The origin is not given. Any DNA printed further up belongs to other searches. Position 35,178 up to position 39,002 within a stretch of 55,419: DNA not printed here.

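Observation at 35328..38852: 1174-aa signal-less protein made of 14 ~80-aa repeats with a hidden three-repeat super-period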

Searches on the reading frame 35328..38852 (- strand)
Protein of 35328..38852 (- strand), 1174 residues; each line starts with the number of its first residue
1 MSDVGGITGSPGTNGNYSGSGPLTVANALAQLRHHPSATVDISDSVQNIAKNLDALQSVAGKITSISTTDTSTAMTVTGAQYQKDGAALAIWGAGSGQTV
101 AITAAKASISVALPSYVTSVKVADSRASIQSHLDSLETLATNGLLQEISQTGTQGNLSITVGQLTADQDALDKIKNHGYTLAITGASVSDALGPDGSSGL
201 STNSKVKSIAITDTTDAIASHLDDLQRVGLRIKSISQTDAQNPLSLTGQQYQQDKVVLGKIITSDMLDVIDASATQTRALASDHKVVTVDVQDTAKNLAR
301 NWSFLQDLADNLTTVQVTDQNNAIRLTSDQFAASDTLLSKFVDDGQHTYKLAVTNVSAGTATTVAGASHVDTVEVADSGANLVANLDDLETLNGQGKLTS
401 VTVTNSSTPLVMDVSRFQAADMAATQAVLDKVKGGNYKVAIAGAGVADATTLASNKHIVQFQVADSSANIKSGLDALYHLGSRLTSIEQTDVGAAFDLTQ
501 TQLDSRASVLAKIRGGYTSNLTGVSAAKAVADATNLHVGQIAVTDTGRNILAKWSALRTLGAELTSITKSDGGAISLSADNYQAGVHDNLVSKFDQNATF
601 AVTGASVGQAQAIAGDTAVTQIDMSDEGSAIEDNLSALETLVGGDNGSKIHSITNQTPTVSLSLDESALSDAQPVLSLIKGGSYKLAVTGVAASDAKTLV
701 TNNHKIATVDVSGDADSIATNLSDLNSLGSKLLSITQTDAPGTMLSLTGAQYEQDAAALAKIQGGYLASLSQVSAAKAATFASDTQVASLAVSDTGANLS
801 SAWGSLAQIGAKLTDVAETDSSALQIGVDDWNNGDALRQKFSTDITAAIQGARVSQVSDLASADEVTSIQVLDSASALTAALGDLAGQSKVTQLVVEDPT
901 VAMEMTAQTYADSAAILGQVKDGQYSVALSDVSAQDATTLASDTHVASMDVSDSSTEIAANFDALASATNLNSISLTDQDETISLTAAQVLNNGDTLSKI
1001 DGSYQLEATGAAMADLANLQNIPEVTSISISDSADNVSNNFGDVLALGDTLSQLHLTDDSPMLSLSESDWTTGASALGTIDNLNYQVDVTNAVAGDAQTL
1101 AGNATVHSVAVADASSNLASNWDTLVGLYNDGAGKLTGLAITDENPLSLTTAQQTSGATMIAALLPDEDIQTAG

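Call 5: search_protein_families(library=pfam, proteins=[window:35328-38852:-], max_evalue=10)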
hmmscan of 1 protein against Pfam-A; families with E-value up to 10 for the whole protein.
window:35328-38852:- (1174 aa): 3 families
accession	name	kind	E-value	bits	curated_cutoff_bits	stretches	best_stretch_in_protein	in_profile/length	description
PF06746.16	DUF1216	-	0.0077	16.7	21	1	36-84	49-97/134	Protein of unknown function (DUF1216)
PF18572.7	T6PP_N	-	0.013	15.9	25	1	272-310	48-86/99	Trehalose-6-phosphate phosphatase N-terminal helical bundle domain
PF04643.17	Motilin_assoc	-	0.038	14.3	22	0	246-262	30-46/59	Motilin/ghrelin-associated peptide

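Call 6: search_protein_families(library=ncbifam, proteins=[window:35328-38852:-], max_evalue=10)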
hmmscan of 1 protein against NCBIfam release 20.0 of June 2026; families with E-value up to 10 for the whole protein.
window:35328-38852:- (1174 aa): 0 families

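Call 7: search_solved_structures(query=window:35328-38852:-, max_evalue=10)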
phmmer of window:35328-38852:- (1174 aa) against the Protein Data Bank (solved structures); distinct sequences matched with E-value up to 10: 0.

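Call 12: find_homologous_proteins(query=window:35328-38852:-, max_evalue=0.001)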
Query window:35328-38852:- (1174 aa): 144 proteins with E <= 0.001 among 8000 candidates; the best 120 are listed.
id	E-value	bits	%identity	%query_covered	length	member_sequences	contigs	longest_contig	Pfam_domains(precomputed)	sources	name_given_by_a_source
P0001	0.0e+0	2383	100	100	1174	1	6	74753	-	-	-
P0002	0.0e+0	1604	69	100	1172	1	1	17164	-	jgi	jgi:hypothetical protein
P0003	0.0e+0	1487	66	98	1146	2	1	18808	-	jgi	jgi:hypothetical protein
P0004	0.0e+0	1484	65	100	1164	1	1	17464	-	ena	-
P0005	0.0e+0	1446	64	100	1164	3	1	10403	-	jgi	-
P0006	0.0e+0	1442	64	97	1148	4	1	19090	-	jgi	-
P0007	0.0e+0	1434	63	98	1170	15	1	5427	-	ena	-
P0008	0.0e+0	1432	63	100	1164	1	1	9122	-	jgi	jgi:hypothetical protein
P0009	0.0e+0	1429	62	100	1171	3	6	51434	-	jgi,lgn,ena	jgi:hypothetical protein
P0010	0.0e+0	1421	62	100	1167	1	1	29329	-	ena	-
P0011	0.0e+0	1420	62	100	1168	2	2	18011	-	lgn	-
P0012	0.0e+0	1398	62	100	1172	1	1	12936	-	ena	-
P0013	0.0e+0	1398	62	100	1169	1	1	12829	-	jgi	jgi:hypothetical protein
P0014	0.0e+0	1397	61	100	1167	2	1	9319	-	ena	-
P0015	0.0e+0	1396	61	100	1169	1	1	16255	-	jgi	jgi:hypothetical protein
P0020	0.0e+0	1369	60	100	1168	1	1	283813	-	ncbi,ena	-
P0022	0.0e+0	1362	60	100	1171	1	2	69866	-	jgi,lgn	jgi:hypothetical protein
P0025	0.0e+0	1355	61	100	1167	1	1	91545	-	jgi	jgi:hypothetical protein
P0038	0.0e+0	1281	59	98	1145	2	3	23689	-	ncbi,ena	-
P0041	0.0e+0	1266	58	100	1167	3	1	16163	-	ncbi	-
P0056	0.0e+0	1173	54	98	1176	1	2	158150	-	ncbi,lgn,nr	ncbi:MAG TPA: hypothetical protein VHD62_06835 [Opitutaceae bacterium]|nr:hypothetical protein [Opit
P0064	0.0e+0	1160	53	98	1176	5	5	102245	-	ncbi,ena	-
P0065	0.0e+0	1138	53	98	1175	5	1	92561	-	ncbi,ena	-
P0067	0.0e+0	1053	50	98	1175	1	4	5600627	-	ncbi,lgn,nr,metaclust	ncbi:hypothetical protein BurJ1DRAFT_1363 [Burkholderiales bacterium JOSHI_001]|nr:hypothetical prot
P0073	0.0e+0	1013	49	99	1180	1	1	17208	-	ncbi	-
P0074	0.0e+0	1013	49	98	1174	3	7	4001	-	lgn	-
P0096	6.4e-165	569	31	97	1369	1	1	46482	-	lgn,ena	-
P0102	1.8e-155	538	31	98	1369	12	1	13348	-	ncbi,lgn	-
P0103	1.9e-153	531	33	93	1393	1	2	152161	-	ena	-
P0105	5.7e-147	510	32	94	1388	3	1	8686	-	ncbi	-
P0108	6.2e-129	450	29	95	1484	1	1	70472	-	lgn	-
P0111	1.1e-125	440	31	97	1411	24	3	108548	-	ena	-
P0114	5.5e-115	404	30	96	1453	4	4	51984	-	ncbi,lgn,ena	-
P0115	1.2e-110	390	29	93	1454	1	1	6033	-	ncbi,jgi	jgi:hypothetical protein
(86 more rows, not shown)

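Call 14: find_encoding_contigs(protein=P0067, flank=10000, max_places=2)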
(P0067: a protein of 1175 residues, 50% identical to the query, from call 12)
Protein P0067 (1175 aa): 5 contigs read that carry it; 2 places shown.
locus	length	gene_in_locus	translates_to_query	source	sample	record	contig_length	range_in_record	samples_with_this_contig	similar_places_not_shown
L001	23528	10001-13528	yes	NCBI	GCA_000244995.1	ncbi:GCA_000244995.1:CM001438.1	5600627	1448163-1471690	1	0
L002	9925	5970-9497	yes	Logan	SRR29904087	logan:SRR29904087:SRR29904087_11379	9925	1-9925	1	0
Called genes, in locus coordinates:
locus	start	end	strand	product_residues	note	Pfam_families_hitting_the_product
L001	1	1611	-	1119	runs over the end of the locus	PF13385:Laminin_G_3, PF20419:DUF6701, PF28247:DUF6701_3rd, PF28238:DUF6701_4th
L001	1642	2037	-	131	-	PF07963:N_methyl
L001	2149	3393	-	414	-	PF28597:T2SSF_N (weak), PF00482:T2SSF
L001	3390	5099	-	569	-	PF13401:AAA_22 (faint), PF05157:MshEN, PF00437:T2SSE, PF25199:nSTAND_NTPase5 (weak)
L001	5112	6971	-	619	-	PF07660:STN (weak), PF07655:Secretin_N_2, PF00263:Secretin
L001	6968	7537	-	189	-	-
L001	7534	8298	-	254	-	-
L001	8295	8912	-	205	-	PF05137:PilN (weak)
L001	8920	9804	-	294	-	-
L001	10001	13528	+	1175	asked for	-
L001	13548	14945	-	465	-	PF00206:Lyase_1, PF14698:ASL_C2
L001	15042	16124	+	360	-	PF06580:His_kinase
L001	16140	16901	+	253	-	PF00072:Response_reg, PF04397:LytTR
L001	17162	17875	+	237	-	-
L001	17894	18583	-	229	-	PF20567:DUF6776 (weak)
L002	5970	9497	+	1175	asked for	-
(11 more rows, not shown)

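Call 16: find_encoding_contigs(protein=P0020, flank=10000, max_places=2)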
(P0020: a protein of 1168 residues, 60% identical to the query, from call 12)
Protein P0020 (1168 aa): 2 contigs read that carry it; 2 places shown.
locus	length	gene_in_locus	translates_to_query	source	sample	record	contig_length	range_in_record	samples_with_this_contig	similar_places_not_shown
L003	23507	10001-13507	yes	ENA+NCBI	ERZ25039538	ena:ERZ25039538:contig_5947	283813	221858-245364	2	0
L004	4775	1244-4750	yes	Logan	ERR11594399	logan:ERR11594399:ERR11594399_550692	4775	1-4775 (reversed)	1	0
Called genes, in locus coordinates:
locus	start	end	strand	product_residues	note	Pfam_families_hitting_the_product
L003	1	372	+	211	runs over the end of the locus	PF02036:SCP2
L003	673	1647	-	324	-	-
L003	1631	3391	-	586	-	-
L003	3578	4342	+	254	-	-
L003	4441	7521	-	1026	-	PF00873:ACR_tran, PF03176:MMPL (weak)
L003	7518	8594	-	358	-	PF25917:BSH_RND, PF25954:Beta-barrel_RND_2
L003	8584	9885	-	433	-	PF02321:OEP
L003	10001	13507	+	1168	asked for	-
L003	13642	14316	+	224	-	PF00072:Response_reg, PF00486:Trans_reg_C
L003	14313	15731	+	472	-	PF08521:2CSK_N (weak), PF00672:HAMP (faint), PF26769:HAMP_PhoQ (weak), PF00512:HisKA, PF02518:HATPase_c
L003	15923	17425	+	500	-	PF13385:Laminin_G_3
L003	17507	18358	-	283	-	PF01209:Ubie_methyltran, PF13489:Methyltransf_23, PF00891:Methyltransf_2 (weak), PF08241:Methyltransf_11, PF08242:Methyltransf_12, PF13649:Methyltransf_25, PF13847:Methyltransf_31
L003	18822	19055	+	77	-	-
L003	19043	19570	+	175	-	-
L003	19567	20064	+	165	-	PF07291:MauE, PF07681:DoxX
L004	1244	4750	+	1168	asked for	-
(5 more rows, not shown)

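Call 17: find_encoding_contigs(protein=P0056, flank=10000, max_places=2)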
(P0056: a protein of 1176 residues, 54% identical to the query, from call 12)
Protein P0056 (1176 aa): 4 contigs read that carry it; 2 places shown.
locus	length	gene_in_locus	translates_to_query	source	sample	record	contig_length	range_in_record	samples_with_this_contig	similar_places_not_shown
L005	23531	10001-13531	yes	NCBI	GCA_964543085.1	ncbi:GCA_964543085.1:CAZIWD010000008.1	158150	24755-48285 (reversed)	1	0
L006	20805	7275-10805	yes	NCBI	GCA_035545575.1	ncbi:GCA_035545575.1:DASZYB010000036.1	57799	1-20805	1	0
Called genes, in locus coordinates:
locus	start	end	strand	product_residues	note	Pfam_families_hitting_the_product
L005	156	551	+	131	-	-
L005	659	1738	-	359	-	PF01817:CM_2, PF00800:PDT, PF01842:ACT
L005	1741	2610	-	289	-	PF04079:SMC_ScpB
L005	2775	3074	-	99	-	-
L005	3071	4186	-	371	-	PF14870:PSII_BNR (faint), PF02012:BNR (faint), PF15902:Sortilin-Vps10 (faint)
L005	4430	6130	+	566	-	PF00920:ILVD_EDD_N, PF24877:ILV_EDD_C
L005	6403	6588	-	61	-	-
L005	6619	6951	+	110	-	-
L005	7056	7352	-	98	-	-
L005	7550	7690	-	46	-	-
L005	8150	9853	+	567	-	PF22807:TrAA12, PF01436:NHL (faint), PF07995:GSDH, PF22807:TrAA12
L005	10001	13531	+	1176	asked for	-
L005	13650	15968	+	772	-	PF06045:Rhamnogal_lyase, PF14686:fn3_3, PF14683:CBM-like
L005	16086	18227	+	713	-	PF06045:Rhamnogal_lyase (weak), PF14686:fn3_3, PF14683:CBM-like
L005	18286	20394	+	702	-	PF06045:Rhamnogal_lyase (weak), PF14686:fn3_3, PF14683:CBM-like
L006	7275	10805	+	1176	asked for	-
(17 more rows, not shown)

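Call 20: find_related_loci(query=A2, collection=genome_contigs, flank=8000)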
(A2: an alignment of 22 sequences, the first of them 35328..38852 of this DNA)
Query A2 (1174 aa) in genome_contigs; peptide patterns used: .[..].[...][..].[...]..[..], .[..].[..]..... (x = any residue, [..] = any of these).
29 stretches matched a pattern; 7 encode a relative of the query (tblastn E <= 1e-3); 7 distinct loci.
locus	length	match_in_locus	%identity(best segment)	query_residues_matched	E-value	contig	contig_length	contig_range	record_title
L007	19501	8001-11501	60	1-1173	0e+0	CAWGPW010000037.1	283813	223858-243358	MAG: uncultured delta proteobacterium isolate MFD05502.bin.2.3 genome assembly, contig: contig_5947, whole genome shotgu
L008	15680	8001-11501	58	1-1173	0e+0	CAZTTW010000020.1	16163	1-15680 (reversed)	MAG TPA_asm: uncultured Myxococcales bacterium isolate binchicken_co50_413 genome assembly, contig: NODE_4120_length_161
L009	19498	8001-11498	57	1-1170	0e+0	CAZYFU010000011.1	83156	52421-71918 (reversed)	MAG TPA_asm: uncultured Myxococcales bacterium isolate SRP192927_co6_560 genome assembly, contig: NODE_269_length_83156_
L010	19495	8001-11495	61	4-1173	0e+0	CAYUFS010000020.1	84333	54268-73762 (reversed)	MAG TPA_asm: uncultured Myxococcales bacterium isolate binchicken_co54_263 genome assembly, contig: NODE_377_length_8433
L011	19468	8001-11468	53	18-1173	0e+0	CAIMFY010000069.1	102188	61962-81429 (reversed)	MAG: uncultured Opitutae bacterium isolate Umea2p3_bin-1644 genome assembly, contig: bin-1644:069/124, whole genome shot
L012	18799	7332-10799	54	18-1173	0e+0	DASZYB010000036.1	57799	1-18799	MAG TPA_asm: Opitutaceae bacterium isolate SMAG_U6199 k141_157477, whole genome shotgun sequence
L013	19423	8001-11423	56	23-1157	0e+0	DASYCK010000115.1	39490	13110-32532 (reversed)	MAG TPA_asm: Polyangia bacterium isolate SMAG_U4931 k141_4404206, whole genome shotgun sequence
